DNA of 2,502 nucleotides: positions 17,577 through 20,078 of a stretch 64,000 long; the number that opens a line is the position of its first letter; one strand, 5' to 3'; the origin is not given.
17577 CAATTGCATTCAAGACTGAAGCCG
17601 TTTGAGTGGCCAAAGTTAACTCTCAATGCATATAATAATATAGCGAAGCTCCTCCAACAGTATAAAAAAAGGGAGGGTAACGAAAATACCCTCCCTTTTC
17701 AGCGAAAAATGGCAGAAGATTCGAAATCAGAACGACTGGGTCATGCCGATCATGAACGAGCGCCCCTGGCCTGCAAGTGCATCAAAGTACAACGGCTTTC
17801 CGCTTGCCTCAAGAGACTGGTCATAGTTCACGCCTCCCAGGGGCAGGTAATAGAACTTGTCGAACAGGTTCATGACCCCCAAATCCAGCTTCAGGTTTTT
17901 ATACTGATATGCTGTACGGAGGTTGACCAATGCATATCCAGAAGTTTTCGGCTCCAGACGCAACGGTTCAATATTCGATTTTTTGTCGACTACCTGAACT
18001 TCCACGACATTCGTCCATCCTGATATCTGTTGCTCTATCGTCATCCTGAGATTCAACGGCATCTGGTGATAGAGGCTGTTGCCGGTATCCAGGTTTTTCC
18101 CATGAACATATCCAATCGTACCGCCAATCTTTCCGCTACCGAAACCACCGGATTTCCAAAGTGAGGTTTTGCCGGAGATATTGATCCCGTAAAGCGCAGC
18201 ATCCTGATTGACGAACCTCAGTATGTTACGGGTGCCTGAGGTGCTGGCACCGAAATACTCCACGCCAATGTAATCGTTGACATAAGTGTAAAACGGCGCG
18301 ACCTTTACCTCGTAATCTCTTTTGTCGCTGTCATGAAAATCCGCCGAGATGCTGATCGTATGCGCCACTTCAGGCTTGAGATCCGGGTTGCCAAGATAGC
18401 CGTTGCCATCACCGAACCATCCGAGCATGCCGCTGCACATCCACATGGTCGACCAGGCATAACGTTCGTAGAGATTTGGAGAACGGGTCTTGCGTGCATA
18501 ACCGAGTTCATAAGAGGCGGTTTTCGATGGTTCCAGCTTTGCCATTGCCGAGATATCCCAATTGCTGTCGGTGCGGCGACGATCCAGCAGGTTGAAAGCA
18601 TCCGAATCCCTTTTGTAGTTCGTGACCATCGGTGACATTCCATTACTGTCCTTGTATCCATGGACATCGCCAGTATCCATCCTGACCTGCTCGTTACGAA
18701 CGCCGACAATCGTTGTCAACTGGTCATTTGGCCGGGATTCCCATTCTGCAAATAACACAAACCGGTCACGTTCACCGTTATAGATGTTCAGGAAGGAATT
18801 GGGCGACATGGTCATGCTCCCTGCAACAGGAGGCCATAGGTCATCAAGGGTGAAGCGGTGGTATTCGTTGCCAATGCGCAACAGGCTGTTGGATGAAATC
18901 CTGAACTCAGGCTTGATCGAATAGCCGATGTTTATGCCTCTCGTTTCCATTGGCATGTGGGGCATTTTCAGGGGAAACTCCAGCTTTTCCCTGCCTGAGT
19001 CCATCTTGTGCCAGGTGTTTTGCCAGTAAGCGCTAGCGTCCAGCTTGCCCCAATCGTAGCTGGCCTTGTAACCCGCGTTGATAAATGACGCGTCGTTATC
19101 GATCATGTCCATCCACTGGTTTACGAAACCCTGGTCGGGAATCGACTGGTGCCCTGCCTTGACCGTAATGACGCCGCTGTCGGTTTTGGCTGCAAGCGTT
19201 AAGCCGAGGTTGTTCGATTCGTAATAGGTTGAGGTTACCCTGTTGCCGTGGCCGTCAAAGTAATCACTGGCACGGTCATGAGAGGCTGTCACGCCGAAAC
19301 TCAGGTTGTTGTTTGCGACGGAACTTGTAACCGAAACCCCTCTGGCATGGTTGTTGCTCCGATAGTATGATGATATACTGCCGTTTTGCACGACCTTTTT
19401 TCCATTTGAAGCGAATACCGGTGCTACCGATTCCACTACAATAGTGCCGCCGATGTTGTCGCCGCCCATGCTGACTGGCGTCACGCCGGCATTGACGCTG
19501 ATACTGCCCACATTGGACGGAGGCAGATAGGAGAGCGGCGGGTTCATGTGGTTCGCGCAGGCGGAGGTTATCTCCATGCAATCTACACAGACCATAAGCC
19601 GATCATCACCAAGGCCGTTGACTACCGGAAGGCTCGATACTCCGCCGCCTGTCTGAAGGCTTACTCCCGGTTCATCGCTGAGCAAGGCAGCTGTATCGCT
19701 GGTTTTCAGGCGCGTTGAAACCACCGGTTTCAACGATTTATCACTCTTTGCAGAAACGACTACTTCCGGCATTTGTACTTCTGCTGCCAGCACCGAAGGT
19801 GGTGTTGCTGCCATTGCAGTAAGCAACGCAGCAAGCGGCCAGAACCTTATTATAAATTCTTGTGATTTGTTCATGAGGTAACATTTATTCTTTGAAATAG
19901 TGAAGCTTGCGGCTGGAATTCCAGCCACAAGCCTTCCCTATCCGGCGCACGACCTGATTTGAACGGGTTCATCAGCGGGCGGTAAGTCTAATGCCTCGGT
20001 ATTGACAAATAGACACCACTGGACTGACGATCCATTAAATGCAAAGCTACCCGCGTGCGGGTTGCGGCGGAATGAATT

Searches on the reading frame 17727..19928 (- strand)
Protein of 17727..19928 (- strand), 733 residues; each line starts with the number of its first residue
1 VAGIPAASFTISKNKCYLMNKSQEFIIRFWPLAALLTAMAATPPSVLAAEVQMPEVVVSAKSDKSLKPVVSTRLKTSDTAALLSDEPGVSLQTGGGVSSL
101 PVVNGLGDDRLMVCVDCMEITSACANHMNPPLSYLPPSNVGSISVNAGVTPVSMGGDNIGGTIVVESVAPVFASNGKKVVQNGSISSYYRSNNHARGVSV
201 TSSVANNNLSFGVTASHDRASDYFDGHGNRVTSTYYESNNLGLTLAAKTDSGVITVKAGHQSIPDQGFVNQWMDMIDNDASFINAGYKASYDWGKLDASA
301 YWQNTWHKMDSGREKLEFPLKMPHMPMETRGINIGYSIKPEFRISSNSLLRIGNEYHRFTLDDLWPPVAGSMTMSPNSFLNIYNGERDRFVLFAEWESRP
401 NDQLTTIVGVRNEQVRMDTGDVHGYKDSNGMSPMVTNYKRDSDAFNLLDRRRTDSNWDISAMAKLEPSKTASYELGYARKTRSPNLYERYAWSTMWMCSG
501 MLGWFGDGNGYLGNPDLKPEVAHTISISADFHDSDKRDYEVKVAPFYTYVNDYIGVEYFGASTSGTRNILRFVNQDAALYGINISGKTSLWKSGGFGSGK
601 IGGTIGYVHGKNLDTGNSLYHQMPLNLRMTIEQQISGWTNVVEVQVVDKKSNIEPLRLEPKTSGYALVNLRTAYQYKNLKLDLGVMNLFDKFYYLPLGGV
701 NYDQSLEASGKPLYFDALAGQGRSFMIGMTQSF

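Call 44: search_protein_families(library=pfam, proteins=[window:17727-19928:-], max_evalue=0.001)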
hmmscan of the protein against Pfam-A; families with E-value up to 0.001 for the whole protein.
window:17727-19928:- (733 aa): 3 families
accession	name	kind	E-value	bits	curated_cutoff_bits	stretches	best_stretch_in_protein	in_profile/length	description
PF00593.30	TonB_dep_Rec_b-barrel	-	6.8e-27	95.8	27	1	227-688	16-436/436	TonB dependent receptor-like, beta-barrel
PF07715.20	Plug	-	4.2e-10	40.5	23.9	1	74-162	20-107/107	TonB-dependent Receptor Plug Domain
PF14905.12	OMP_b-brl_3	-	0.00074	19.1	27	1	508-692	204-377/408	Outer membrane protein beta-barrel family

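Call 96: search_protein_families(library=ncbifam, proteins=[window:17727-19928:-], max_evalue=0.00001)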
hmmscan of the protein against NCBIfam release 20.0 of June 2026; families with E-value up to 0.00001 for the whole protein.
window:17727-19928:- (733 aa): 5 families
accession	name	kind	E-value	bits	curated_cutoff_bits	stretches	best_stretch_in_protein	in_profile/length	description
TIGR01785.1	TonB-hemin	subfamily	3.2e-44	151.5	316.85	1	75-733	34-677/677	TonB-dependent heme/hemoglobin receptor family protein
TIGR01778.1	TonB-copper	equivalog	7.8e-38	130.6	472.45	1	75-693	13-602/637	TonB-dependent copper receptor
TIGR01786.1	TonB-hemlactrns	subfamily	2e-35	122.3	323.75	2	381-733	384-719/719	TonB-dependent hemoglobin/transferrin/lactoferrin family receptor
TIGR01783.1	TonB-siderophor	subfamily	1.8e-12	46.7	223.5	1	615-731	539-647/649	TonB-dependent siderophore receptor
NF038079.1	TonB_sider_MxcH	equivalog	5.6e-09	34.6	925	1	72-196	144-266/792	TonB-dependent siderophore myxochelin receptor MxcH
